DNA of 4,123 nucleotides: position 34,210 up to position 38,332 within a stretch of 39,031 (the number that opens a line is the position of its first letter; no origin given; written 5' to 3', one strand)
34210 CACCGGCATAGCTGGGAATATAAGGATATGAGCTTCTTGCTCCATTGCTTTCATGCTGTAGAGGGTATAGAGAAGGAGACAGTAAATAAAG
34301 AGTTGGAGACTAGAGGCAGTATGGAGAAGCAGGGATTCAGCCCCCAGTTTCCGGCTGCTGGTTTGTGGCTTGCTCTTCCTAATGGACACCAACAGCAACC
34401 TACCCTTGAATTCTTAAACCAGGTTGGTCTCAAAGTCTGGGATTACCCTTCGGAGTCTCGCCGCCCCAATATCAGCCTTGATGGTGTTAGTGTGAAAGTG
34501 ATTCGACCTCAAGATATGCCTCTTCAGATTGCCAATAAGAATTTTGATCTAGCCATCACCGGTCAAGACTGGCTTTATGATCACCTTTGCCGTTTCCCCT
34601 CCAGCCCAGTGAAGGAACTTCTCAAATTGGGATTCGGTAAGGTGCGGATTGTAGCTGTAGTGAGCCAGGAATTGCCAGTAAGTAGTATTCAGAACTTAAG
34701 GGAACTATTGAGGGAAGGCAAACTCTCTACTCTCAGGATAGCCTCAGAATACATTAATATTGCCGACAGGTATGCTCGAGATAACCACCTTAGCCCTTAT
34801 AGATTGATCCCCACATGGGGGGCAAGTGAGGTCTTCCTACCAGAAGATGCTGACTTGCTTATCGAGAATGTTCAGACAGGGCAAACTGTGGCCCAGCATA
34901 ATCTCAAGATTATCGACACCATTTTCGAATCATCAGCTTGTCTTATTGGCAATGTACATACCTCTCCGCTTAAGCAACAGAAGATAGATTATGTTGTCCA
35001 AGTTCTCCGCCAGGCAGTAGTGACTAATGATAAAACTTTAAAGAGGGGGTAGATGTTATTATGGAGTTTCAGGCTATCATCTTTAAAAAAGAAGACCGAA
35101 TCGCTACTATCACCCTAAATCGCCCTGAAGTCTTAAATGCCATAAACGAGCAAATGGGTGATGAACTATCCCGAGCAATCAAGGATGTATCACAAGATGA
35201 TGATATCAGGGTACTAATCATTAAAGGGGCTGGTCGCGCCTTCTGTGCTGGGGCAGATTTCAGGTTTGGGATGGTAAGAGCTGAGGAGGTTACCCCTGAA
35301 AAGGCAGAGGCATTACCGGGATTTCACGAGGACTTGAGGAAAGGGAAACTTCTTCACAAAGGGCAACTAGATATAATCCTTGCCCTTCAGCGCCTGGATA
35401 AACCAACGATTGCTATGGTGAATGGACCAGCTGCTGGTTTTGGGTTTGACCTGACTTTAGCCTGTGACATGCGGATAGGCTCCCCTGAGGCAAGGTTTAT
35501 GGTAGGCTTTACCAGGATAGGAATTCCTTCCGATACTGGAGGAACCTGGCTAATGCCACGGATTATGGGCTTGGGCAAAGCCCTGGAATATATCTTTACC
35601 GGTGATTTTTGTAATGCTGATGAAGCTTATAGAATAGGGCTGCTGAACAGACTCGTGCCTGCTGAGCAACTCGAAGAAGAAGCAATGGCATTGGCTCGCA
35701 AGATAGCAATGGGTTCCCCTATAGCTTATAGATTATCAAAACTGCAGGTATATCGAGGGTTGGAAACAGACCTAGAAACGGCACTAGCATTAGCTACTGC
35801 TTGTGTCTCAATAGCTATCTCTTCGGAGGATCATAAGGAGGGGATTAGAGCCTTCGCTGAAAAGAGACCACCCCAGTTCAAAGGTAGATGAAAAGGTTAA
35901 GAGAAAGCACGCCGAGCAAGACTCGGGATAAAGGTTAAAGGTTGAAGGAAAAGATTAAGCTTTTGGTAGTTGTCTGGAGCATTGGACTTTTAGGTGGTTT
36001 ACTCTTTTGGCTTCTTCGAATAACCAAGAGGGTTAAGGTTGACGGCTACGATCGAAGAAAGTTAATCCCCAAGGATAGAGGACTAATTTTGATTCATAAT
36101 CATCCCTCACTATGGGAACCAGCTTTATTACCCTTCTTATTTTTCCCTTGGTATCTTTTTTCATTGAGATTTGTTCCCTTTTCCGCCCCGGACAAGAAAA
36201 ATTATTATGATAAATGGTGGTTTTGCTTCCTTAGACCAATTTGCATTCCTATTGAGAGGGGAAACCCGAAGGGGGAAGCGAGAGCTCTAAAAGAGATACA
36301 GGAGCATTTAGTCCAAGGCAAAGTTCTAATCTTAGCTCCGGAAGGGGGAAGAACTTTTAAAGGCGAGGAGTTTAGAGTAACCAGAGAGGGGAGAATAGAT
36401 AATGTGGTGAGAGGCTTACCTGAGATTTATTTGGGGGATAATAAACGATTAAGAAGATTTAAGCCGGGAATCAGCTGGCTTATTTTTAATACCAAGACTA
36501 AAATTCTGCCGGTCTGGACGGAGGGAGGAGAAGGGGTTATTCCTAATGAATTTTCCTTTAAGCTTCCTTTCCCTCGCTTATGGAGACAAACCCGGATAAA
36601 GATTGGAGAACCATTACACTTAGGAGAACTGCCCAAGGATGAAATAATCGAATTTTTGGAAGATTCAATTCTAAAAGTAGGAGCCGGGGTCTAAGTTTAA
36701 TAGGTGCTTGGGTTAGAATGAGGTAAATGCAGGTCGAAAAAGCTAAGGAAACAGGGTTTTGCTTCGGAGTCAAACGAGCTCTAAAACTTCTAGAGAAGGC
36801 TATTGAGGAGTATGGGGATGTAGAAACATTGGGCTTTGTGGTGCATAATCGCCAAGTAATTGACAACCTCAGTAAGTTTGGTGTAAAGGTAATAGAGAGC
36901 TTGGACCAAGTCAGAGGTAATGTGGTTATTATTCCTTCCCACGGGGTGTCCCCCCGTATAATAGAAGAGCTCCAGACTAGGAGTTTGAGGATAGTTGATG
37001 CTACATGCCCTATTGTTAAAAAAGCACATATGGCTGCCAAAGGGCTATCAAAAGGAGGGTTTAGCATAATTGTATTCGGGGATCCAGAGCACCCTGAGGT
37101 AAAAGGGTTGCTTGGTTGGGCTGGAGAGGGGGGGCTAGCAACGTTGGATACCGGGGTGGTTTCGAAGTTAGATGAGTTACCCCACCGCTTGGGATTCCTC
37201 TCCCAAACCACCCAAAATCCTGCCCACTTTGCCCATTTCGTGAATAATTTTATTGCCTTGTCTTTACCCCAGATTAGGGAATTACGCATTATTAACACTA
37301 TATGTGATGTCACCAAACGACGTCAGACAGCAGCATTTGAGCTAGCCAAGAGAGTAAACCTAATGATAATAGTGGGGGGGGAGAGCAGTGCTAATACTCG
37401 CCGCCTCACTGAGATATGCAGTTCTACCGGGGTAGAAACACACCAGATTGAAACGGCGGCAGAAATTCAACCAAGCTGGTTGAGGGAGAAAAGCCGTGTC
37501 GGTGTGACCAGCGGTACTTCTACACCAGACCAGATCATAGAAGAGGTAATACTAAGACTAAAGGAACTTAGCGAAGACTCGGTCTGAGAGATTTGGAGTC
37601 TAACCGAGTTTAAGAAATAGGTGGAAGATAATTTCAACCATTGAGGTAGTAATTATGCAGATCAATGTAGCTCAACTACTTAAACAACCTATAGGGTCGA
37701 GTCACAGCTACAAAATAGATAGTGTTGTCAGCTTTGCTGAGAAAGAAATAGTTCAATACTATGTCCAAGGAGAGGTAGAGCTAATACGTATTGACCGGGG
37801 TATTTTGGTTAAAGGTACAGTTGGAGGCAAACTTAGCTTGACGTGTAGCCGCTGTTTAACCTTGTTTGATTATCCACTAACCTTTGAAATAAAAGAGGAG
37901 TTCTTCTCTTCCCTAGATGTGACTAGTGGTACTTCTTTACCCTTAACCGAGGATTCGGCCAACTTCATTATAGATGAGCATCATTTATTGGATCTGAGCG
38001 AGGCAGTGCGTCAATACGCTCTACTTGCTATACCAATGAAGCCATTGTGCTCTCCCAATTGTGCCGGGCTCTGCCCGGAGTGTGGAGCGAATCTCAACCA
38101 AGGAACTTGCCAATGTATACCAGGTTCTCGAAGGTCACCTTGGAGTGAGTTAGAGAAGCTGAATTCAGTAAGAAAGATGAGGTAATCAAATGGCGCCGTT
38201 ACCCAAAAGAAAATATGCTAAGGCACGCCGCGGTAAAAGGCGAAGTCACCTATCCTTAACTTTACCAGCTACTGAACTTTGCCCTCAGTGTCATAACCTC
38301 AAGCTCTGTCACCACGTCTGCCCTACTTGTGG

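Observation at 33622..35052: HisG is an internal tandem duplication whose two halves have lost different motifs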

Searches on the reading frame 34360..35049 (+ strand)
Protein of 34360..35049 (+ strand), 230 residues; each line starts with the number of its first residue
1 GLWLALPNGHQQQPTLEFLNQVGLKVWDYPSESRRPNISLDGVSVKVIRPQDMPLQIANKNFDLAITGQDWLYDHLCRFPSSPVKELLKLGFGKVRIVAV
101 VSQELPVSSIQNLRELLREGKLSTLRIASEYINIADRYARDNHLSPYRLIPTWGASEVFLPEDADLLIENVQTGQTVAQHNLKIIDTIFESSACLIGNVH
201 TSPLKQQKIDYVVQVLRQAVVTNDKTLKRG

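Call 12: search_solved_structures(query=window:34360-35049:+, show_alignments=5, max_evalue=0.01)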
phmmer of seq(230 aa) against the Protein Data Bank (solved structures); distinct sequences matched with E-value up to 0.01: 19.
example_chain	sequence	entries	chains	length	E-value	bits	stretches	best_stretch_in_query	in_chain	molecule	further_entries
5ub9_A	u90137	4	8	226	1.3e-11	47.9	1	8-212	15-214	ATP phosphoribosyltransferase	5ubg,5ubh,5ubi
4yb5_A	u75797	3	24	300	2.2e-11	47.1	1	8-213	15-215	ATP phosphoribosyltransferase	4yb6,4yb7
23fh_A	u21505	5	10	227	1.2e-10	44.8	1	1-221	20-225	ATP phosphoribosyltransferase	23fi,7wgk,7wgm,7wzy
8oy0_E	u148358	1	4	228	1.2e-10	44.8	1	1-221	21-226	ATP phosphoribosyltransferase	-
11te_A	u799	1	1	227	4e-10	43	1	2-217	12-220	ATP phosphoribosyltransferase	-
2vd3_A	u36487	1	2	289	7.2e-10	42.2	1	5-211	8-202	ATP PHOSPHORIBOSYLTRANSFERASE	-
5m8h_E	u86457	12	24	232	1.4e-09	41.3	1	1-200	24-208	ATP phosphoribosyltransferase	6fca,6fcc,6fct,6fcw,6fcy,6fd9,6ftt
1usy_H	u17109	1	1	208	7.8e-09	38.8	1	125-224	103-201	ATP PHOSPHORIBOSYLTRANSFERASE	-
7z6r_C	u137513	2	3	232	8.8e-09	38.7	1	1-200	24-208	ATP phosphoribosyltransferase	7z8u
1usy_E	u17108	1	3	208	2.3e-08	37.3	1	125-223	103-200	ATP PHOSPHORIBOSYLTRANSFERASE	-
1o63_A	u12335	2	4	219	2.9e-08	37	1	125-223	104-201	ATP phosphoribosyltransferase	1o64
6czl_A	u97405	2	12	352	1.3e-06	31.6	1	5-198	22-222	ATP phosphoribosyltransferase catalytic subunit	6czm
1ve4_A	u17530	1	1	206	1.3e-05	28.3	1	2-218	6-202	ATP phosphoribosyltransferase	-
5u99_A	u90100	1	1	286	5.1e-05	26.3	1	4-207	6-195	ATP phosphoribosyltransferase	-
5lht_A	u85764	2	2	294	5.8e-05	26.2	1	4-207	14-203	ATP phosphoribosyltransferase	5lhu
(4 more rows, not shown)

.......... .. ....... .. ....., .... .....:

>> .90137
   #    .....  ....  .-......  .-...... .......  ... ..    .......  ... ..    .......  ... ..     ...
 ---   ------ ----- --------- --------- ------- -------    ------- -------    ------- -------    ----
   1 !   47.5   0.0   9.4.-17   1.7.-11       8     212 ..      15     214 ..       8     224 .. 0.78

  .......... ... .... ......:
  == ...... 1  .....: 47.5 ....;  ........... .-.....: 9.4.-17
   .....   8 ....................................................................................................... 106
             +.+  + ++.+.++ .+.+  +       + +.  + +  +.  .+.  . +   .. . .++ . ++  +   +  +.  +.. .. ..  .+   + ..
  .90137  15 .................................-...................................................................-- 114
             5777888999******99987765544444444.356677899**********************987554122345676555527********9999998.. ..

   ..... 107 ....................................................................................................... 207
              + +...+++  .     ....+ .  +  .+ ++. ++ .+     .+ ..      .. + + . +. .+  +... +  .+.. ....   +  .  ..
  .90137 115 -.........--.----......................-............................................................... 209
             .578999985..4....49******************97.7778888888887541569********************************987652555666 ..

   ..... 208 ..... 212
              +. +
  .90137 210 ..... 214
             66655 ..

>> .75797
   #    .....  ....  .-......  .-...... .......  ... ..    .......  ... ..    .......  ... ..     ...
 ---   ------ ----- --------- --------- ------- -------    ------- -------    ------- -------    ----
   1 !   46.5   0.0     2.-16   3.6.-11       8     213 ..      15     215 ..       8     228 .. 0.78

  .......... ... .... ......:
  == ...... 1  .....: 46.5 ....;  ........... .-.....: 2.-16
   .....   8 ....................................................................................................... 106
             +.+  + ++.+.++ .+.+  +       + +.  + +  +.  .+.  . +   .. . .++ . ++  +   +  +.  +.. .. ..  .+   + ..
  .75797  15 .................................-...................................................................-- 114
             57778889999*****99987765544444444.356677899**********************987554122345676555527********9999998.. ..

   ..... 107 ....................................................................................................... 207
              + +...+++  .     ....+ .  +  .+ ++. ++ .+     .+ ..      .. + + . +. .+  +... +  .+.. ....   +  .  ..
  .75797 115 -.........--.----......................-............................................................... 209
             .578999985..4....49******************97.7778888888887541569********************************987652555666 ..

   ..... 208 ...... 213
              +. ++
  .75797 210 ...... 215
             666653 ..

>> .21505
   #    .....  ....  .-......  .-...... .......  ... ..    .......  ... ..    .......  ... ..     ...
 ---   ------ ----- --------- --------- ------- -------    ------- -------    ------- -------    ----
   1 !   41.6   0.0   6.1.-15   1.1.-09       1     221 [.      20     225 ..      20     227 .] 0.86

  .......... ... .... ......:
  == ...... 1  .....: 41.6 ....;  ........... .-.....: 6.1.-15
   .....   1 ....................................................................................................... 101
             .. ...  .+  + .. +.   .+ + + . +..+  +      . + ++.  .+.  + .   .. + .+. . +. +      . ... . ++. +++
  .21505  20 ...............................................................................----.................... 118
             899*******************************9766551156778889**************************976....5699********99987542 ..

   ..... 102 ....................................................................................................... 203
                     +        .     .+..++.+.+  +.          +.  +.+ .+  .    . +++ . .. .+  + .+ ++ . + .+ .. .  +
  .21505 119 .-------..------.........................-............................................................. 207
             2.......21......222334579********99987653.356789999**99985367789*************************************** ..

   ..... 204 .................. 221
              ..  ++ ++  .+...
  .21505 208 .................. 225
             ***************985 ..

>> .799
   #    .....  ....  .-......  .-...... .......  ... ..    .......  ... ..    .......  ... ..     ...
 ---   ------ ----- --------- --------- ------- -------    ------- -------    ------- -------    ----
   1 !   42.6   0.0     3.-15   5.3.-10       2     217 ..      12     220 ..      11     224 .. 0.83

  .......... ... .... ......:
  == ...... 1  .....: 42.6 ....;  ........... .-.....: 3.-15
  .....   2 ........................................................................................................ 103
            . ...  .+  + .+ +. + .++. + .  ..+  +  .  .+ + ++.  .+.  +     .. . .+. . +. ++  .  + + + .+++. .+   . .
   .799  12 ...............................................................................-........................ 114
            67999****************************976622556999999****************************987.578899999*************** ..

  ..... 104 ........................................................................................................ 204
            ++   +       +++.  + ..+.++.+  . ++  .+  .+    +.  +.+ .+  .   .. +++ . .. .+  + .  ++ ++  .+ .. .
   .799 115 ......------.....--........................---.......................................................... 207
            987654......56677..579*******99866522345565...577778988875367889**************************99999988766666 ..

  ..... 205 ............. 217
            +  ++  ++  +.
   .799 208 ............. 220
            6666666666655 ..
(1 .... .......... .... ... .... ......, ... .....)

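Call 55: search_protein_families(library=pfam, proteins=[window:34360-35049:+], max_evalue=0.01)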
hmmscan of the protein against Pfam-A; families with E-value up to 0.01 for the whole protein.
window:34360-35049:+ (230 aa): 1 family
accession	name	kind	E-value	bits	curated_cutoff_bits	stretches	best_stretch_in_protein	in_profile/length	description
PF01634.23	HisG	-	2.3e-34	119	25.5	1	49-217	1-157/158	ATP phosphoribosyltransferase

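Call 56: search_protein_families(library=ncbifam, proteins=[window:34360-35049:+], max_evalue=0.01)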
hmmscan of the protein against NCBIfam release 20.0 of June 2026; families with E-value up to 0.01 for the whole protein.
window:34360-35049:+ (230 aa): 1 family
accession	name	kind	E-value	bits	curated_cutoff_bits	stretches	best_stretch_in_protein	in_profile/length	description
TIGR00070.1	hisG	equivalog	1.3e-38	132.8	75.75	1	3-196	2-182/183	ATP phosphoribosyltransferase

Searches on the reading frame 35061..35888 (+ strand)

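Call 3: search_protein_families(library=pfam, proteins=[window:35061-35888:+], max_evalue=0.01)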
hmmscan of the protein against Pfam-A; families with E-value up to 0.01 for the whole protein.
window:35061-35888:+ (276 aa): 2 families
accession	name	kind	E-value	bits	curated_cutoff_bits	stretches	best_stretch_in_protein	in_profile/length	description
PF00378.25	ECH_1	-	4.7e-58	196.9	27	1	11-275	3-250/251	Enoyl-CoA hydratase/isomerase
PF16113.10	ECH_2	-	1.4e-34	120.6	27.2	1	15-212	2-185/335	Enoyl-CoA hydratase/isomerase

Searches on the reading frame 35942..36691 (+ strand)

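Call 24: search_protein_families(library=pfam, proteins=[window:35942-36691:+], max_evalue=0.0001)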
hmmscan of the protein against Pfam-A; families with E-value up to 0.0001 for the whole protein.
window:35942-36691:+ (250 aa): 1 family
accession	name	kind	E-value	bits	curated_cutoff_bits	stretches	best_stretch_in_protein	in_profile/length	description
PF01553.26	Acyltransferase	-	2.8e-11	43.8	23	1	40-192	8-130/132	Acyltransferase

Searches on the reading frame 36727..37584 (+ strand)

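Call 24: search_protein_families(library=pfam, proteins=[window:36727-37584:+], max_evalue=0.0001)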
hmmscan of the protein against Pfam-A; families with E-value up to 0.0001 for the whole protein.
window:36727-37584:+ (286 aa): 1 family
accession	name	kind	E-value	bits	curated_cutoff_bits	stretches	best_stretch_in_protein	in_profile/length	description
PF02401.23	LYTB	-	3.1e-86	289.4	24.5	1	3-278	1-266/267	LytB protein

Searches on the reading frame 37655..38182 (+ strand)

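Call 24: search_protein_families(library=pfam, proteins=[window:37655-38182:+], max_evalue=0.0001)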
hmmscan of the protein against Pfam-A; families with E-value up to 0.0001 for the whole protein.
window:37655-38182:+ (176 aa): 1 family
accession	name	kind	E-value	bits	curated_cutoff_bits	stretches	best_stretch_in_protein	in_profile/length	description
PF02620.22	YceD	-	7.4e-29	100.7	33.2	1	52-169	1-118/119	Large ribosomal RNA subunit accumulation protein YceD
